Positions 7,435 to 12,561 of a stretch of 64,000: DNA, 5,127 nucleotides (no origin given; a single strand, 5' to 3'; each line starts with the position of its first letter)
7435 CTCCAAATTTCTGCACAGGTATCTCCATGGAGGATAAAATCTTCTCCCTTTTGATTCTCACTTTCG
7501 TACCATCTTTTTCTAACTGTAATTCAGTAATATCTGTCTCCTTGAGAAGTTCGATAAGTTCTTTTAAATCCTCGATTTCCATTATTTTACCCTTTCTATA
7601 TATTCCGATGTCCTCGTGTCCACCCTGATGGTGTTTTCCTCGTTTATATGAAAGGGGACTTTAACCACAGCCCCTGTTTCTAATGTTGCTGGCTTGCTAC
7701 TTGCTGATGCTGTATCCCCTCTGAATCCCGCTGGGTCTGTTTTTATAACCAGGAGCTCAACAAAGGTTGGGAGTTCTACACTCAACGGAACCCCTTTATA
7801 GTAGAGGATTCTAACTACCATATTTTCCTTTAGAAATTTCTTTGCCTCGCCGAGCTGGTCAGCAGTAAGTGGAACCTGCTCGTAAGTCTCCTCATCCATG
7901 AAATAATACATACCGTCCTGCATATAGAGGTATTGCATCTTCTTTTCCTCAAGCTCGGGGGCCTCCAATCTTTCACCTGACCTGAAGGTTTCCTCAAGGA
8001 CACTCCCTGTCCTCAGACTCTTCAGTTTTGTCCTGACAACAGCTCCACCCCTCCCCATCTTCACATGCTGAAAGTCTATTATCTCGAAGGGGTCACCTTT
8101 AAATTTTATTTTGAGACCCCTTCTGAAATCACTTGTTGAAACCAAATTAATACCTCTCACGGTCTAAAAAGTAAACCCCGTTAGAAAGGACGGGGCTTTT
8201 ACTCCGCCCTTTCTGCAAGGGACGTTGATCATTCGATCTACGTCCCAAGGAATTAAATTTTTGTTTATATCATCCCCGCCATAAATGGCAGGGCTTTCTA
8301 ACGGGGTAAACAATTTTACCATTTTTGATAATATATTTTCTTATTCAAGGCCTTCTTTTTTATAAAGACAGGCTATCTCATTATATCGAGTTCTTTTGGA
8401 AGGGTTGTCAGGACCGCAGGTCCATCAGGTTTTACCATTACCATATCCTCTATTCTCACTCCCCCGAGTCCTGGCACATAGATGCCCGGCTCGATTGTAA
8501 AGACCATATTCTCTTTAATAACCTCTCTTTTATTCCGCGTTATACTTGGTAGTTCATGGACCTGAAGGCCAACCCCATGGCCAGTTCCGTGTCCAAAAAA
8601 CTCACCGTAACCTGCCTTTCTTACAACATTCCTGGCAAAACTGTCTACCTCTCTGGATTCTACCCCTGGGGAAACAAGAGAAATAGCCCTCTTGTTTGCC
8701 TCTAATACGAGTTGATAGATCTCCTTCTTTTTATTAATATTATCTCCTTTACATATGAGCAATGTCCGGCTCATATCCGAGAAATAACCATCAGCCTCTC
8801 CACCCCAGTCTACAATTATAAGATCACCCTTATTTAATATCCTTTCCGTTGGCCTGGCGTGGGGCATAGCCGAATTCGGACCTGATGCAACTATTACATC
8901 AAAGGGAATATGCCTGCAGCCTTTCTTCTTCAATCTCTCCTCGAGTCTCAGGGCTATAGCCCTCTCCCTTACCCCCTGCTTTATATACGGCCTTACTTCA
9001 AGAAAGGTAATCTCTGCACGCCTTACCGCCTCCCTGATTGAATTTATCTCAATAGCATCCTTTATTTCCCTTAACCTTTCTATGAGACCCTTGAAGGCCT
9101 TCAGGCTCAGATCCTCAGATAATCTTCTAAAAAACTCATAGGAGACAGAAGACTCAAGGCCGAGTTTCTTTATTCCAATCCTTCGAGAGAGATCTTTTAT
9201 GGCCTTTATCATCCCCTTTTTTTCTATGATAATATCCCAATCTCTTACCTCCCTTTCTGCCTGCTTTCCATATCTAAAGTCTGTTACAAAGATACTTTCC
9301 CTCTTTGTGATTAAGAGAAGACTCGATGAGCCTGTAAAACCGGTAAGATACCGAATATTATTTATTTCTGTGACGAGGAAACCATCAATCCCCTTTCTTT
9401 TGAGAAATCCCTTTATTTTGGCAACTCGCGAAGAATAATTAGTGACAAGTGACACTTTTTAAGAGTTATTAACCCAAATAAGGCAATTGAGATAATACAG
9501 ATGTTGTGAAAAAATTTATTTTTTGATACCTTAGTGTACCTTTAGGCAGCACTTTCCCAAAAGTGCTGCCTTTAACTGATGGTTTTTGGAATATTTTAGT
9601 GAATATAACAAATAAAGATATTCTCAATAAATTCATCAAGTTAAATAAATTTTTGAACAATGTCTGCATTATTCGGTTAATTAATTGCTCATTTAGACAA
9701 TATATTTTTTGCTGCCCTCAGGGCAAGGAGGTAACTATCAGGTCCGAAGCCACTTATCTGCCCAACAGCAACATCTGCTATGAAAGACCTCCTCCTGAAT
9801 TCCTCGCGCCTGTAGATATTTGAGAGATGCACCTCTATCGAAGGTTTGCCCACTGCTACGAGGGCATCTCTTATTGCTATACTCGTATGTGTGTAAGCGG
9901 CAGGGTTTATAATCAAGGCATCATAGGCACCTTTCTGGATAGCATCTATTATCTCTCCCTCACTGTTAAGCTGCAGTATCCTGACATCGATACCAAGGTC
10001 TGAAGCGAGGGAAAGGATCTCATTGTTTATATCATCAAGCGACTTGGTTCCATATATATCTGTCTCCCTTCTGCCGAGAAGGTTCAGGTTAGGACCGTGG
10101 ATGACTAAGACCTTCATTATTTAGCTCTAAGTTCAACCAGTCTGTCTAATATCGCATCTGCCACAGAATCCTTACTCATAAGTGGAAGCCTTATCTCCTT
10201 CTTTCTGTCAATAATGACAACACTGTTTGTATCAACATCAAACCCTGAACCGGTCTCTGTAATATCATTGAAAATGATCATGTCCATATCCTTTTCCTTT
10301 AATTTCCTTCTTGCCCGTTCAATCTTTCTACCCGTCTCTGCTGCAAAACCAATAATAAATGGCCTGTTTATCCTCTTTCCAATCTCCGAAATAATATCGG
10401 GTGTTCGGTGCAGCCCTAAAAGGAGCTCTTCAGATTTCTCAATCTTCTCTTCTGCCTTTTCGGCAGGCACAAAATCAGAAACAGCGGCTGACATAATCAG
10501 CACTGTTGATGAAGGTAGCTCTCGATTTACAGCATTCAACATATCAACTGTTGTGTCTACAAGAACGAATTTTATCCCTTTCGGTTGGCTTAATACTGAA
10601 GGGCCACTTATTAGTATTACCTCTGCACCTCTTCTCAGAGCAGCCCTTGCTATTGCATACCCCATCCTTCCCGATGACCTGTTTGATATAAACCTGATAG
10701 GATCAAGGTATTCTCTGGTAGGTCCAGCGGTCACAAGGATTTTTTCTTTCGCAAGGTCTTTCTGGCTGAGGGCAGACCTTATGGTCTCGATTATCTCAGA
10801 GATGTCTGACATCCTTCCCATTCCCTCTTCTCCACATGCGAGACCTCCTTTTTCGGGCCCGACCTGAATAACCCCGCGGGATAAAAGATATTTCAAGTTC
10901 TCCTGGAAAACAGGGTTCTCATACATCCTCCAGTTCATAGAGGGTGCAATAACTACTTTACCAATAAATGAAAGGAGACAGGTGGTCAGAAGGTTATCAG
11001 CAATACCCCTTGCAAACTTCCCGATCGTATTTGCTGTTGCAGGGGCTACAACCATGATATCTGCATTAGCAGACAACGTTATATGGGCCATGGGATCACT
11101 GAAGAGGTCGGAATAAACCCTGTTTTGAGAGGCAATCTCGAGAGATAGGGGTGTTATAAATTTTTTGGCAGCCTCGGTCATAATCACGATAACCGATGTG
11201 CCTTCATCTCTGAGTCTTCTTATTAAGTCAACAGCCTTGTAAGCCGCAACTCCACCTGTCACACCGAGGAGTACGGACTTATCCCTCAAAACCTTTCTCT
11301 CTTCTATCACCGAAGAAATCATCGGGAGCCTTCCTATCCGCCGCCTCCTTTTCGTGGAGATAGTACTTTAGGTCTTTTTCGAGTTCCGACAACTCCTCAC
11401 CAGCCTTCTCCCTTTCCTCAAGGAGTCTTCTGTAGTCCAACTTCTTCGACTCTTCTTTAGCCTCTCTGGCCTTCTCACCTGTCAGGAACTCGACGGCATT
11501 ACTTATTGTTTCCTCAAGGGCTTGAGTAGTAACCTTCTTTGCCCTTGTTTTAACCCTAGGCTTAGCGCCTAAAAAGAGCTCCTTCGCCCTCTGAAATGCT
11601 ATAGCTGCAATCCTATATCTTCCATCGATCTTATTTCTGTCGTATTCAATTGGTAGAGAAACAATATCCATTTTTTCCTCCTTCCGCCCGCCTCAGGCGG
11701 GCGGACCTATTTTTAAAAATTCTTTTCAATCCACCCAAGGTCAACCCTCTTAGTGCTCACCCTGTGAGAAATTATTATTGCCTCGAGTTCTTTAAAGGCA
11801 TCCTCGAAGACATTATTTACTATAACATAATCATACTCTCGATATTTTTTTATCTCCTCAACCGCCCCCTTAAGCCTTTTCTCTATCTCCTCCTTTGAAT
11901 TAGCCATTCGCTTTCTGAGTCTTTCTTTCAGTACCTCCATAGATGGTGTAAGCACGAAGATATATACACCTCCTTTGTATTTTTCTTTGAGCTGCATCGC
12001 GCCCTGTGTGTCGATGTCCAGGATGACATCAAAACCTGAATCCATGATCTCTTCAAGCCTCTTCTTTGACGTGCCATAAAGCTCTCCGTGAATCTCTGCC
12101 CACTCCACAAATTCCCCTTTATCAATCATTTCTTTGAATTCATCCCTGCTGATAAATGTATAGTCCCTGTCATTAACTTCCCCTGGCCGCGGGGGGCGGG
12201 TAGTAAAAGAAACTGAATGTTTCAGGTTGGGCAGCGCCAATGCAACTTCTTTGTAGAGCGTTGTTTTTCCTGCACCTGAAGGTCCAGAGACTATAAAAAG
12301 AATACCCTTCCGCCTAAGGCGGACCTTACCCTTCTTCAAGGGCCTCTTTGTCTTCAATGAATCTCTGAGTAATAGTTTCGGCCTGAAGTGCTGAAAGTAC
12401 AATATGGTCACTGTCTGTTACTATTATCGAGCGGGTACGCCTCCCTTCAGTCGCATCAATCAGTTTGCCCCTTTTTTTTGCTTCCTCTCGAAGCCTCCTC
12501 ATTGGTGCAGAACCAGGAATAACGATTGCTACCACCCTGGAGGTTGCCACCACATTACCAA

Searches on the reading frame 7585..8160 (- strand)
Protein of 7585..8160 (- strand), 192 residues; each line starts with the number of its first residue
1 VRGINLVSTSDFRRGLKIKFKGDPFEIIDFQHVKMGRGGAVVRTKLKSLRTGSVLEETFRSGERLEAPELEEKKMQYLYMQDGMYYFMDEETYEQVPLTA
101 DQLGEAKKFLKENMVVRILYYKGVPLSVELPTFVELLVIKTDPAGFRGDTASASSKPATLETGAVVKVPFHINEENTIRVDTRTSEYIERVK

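Call 62: find_homologous_proteins(query=window:7585-8160:-, max_evalue=1e-60)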
Query window:7585-8160:- (192 aa): 2115 proteins with E <= 1e-60 among 8000 candidates; the best 120 are listed.
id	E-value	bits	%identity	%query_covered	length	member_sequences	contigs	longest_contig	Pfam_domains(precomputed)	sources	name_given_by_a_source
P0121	3.5e-116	403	99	97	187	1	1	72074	PF09285.18,PF01132.28,PF08207.19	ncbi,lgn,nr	ncbi:MAG: elongation factor P [Thermodesulfovibrionales bacterium]|nr:elongation factor P [Thermodes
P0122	1.7e-104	365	84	99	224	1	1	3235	PF09285.18,PF01132.28,PF08207.19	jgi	jgi:elongation factor P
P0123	1.6e-103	362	87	97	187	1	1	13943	PF09285.18,PF01132.28,PF08207.19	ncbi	ncbi:MAG: elongation factor P [Nitrospirota bacterium]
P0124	3.8e-103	361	84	99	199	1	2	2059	PF09285.18,PF01132.28,PF08207.19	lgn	-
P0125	4.3e-103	361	84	100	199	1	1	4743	PF09285.18,PF01132.28,PF08207.19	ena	-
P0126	4.4e-103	360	84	100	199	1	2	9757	PF09285.18,PF01132.28,PF08207.19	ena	-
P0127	4.7e-103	360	84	100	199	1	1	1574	PF09285.18,PF01132.28,PF08207.19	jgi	-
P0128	4.9e-103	360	84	99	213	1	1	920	PF09285.18,PF01132.28,PF08207.19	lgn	-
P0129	6.0e-103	360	84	100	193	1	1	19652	PF09285.18,PF01132.28,PF08207.19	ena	-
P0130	6.1e-103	360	84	100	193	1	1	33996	PF09285.18,PF01132.28,PF08207.19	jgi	-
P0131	9.8e-103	359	84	99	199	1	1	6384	PF09285.18,PF01132.28,PF08207.19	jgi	jgi:elongation factor P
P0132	1.2e-102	359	84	100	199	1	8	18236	PF09285.18,PF01132.28,PF08207.19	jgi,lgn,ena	-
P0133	1.2e-102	359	84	99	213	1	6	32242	PF09285.18,PF01132.28,PF08207.19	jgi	jgi:elongation factor P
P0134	2.3e-102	358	83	100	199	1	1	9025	PF09285.18,PF01132.28,PF08207.19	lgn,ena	-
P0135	3.1e-102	358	83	100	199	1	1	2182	PF09285.18,PF01132.28,PF08207.19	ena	-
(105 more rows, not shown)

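Call 63: find_encoding_contigs(protein=P0123, flank=2500, max_places=2)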
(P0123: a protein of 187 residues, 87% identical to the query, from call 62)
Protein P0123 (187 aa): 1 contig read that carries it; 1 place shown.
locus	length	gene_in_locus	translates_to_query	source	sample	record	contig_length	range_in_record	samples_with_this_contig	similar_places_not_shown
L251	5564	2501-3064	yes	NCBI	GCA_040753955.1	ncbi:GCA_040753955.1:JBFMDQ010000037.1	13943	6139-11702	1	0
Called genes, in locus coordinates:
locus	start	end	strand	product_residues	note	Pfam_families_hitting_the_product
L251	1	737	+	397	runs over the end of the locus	PF02441:Flavoprotein, PF04127:DFP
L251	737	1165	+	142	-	PF01220:DHquinase_II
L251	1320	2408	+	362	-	PF01321:Creatinase_N, PF00557:Peptidase_M24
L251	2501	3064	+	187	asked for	PF08207:EFP_N, PF01132:EFP, PF09285:Elong-fact-P_C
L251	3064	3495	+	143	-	PF25917:BSH_RND (faint), PF25984:BSH_YknX (faint), PF00364:Biotin_lipoyl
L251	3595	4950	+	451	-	PF00289:Biotin_carb_N, PF02222:ATP-grasp, PF02655:ATP-grasp_3 (weak), PF02786:CPSase_L_D2, PF07478:Dala_Dala_lig_C, PF08443:RimK (weak), PF02785:Biotin_carb_C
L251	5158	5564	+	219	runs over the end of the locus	PF02581:TMP-TENI, PF03060:NMO (faint), PF00977:His_biosynth (weak)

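Call 64: find_encoding_contigs(protein=P0130, flank=2500, max_places=2)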
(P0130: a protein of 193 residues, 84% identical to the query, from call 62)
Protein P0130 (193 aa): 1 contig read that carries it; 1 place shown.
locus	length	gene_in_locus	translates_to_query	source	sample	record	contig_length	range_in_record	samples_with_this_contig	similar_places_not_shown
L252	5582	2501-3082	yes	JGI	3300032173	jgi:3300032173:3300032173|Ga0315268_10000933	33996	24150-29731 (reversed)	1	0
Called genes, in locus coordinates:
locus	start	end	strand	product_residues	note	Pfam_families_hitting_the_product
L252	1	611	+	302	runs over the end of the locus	PF12569:NatA_aux_su (faint), PF13428:TPR_14 (faint), PF20225:DUF6584 (faint), PF21033:RMD1-3 (faint), PF25058:ARM_TT21 (faint), PF13431:TPR_17 (faint), PF00515:TPR_1 (faint), PF07719:TPR_2 (faint), +8 more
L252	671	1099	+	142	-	PF01220:DHquinase_II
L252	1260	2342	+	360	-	PF01321:Creatinase_N, PF00557:Peptidase_M24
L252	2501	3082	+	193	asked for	PF08207:EFP_N, PF01132:EFP, PF09285:Elong-fact-P_C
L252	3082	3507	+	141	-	PF25917:BSH_RND (faint), PF25984:BSH_YknX (faint), PF25973:BSH_CzcB (faint), PF00364:Biotin_lipoyl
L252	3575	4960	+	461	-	PF00289:Biotin_carb_N, PF02655:ATP-grasp_3 (weak), PF08443:RimK (faint), PF02222:ATP-grasp, PF02786:CPSase_L_D2, PF07478:Dala_Dala_lig_C, PF02785:Biotin_carb_C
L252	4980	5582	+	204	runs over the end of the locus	PF02581:TMP-TENI, PF03060:NMO (weak), PF00977:His_biosynth (faint)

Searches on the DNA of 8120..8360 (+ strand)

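Call 24: search_rna_families(source=window, start=8120, end=8360, threshold=evalue, max_evalue=10, show_alignments=2)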
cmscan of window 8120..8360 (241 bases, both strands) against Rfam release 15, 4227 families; matches with E-value up to 10: 17.
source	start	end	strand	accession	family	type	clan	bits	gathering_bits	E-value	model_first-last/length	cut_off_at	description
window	8168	8223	-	RF02495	ohsC_RNA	Gene; antitoxin;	-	17.6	50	2.5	1-77/77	no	Oppression of Hydrophobic ORF by sRNA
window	8163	8301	-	RF02073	STnc260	Gene; sRNA;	-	17.5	100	2.5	1-176/176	no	Salmonella enterica sRNA STnc260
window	8251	8355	-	RF00062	HgcC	Gene;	-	17.4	50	0.047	1-130/130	no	HgcC family RNA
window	8165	8246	-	RF01772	rnk_pseudo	Cis-reg; leader;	-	17.4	55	1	1-108/108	no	Pseudomonas rnk leader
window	8258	8320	-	RF00555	L13_leader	Cis-reg; leader;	-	16.5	44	6.7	1-60/60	no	Ribosomal protein L13 leader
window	8250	8346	-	RF01470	rli38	Gene; sRNA;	-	16.4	49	6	10-104/150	no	Listeria sRNA rli38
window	8291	8353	-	RF01422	snoR116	Gene; snRNA; snoRNA; CD-box;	-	16.3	47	1.4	1-86/86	no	small nucleolar RNA snoR116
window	8165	8214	+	RF02728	HrrF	Gene; sRNA;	-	16.2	77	1.4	59-115/116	no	Haemophilus regulatory RNA responsive to iron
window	8180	8270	-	RF02449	ncr1015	Gene; sRNA;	-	16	60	8.5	1-121/121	no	Bacillus sRNA ncr1015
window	8120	8170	+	RF00476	snosnR61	Gene; snRNA; snoRNA; CD-box;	CL00051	15.6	45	3.8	34-85/85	5'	Small nucleolar RNA snR61/Z1/Z11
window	8165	8314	-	RF03153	RAGATH-4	Gene; sRNA;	-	15.2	104.4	1.4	1-131/131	no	RAGATH-4 RNA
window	8183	8214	-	RF02346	ar35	Gene; sRNA;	-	15.1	45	0.85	107-140/144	no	Alphaproteobacterial sRNA ar35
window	8146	8199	+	RF01393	isrJ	Gene; sRNA;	-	13.4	37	4.1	1-75/75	no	isrJ Hfq binding RNA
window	8313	8360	-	RF02861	IR_84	Gene; sRNA;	-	13.2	51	6.5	137-186/186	5'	Neisseria sRNA 84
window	8167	8224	-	RF02278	Betaproteobacteria_toxic_sRNA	Gene; sRNA;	-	12.2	50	5.6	1-64/64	no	Betaproteobacteria toxic small RNA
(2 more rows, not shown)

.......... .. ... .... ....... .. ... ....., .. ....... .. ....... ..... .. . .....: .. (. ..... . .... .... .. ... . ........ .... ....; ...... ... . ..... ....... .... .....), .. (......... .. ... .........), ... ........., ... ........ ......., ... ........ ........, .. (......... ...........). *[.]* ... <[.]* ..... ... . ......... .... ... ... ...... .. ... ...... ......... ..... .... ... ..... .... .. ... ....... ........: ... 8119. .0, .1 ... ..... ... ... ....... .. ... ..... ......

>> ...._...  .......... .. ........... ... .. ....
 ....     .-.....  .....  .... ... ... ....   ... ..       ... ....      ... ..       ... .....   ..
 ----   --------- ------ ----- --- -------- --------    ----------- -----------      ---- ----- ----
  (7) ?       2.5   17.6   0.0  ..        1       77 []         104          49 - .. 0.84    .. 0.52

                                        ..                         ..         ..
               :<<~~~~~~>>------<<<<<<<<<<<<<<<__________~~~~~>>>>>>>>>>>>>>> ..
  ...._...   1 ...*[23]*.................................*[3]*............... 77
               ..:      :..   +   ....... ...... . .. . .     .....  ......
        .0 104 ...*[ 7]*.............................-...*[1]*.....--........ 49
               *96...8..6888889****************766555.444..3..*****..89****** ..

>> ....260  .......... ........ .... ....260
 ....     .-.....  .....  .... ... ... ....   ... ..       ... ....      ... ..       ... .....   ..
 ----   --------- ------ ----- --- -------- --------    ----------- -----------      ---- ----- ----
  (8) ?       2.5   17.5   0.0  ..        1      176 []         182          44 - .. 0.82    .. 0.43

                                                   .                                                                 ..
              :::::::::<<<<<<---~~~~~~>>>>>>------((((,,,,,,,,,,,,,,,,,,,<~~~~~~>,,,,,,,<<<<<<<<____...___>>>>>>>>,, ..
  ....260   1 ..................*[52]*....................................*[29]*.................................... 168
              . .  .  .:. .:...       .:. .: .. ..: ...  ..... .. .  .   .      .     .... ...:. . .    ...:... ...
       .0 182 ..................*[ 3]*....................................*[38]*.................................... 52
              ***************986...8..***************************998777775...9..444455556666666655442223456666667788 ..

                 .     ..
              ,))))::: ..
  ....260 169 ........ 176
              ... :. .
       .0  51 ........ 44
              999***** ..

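Call 45: search_dna_similar(query=window:8160-8320:+, collection=plasmids, mode=distant, max_evalue=1, max_rows=20)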
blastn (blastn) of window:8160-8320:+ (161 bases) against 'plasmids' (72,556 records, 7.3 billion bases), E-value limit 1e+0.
Records with a match: 7; places in all: 7; records where one place covers at least 80% of the query: 0.
Best place of each record, by identity: >=99% 1; 90-95% 1; 80-90% 5.
By first word of the organism name: Bacillus 4; Escherichia 2; Haloferax 1.
By predicted mobility (MOB-suite, as given by PLSDB): non-mobilizable 5; conjugative 2.
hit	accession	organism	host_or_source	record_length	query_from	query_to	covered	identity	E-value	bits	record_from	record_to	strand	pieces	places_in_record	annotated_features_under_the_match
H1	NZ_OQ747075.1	Escherichia coli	-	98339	93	129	23%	83.8%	4e-1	41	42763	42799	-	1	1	plasmid partitioning/stability family protein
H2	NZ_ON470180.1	Bacillus thuringiensis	-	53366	83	115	20%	88.2%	4e-1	41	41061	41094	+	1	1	hypothetical protein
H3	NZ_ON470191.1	Bacillus thuringiensis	-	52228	83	115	20%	88.2%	4e-1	41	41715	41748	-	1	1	hypothetical protein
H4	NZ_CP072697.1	Bacillus thuringiensis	whole organism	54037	83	115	20%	88.2%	4e-1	41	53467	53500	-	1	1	hypothetical protein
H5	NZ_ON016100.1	Bacillus thuringiensis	-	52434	83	115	20%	88.2%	4e-1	41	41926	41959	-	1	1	hypothetical protein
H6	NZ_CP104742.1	Haloferax lucentense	-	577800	111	140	19%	90.0%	4e-1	42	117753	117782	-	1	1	none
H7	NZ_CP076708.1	Escherichia coli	-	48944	88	109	14%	100.0%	4e-1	41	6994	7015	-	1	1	none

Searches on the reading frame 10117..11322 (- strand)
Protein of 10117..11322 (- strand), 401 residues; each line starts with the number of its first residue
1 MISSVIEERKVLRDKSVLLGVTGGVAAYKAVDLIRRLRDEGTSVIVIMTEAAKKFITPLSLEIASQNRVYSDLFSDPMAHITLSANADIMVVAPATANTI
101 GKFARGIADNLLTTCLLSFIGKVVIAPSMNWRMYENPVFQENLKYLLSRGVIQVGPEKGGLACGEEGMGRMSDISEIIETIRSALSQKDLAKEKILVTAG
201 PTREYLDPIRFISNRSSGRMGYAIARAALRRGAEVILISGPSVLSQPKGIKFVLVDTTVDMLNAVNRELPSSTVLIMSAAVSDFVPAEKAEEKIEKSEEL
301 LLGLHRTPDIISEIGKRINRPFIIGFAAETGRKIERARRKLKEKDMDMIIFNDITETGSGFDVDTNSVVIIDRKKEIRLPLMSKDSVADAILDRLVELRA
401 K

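Call 58: search_protein_families(library=pfam, proteins=[window:10117-11322:-], max_evalue=0.00001)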
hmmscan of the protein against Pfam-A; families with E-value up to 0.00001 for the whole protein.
window:10117-11322:- (401 aa): 2 families
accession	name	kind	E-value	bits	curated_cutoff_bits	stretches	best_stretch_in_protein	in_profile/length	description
PF04127.22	DFP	-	1.3e-67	227.7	22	1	190-371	1-186/186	DNA/pantothenate metabolism flavoprotein C-terminal domain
PF02441.25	Flavoprotein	-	3e-36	124.9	22.7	1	15-184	1-161/162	Flavoprotein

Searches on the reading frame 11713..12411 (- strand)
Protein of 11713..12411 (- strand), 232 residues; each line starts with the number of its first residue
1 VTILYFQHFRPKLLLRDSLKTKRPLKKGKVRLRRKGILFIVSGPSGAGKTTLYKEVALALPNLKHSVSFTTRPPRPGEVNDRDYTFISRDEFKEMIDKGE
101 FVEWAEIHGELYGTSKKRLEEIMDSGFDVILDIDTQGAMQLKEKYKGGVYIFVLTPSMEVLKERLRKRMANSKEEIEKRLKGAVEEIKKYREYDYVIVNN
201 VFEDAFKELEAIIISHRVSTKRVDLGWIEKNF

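Call 58: search_protein_families(library=pfam, proteins=[window:11713-12411:-], max_evalue=0.00001)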
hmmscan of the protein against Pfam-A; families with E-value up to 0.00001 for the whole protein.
window:11713-12411:- (232 aa): 3 families
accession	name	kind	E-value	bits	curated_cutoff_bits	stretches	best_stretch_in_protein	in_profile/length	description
PF00625.27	Guanylate_kin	-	1.1e-49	169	25.2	1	39-213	5-179/182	Guanylate kinase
PF13671.12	AAA_33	-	1.4e-08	35.6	27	1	38-176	1-126/143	AAA domain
PF13238.12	AAA_18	-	5.1e-07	30.6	29.4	1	40-177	2-120/128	AAA domain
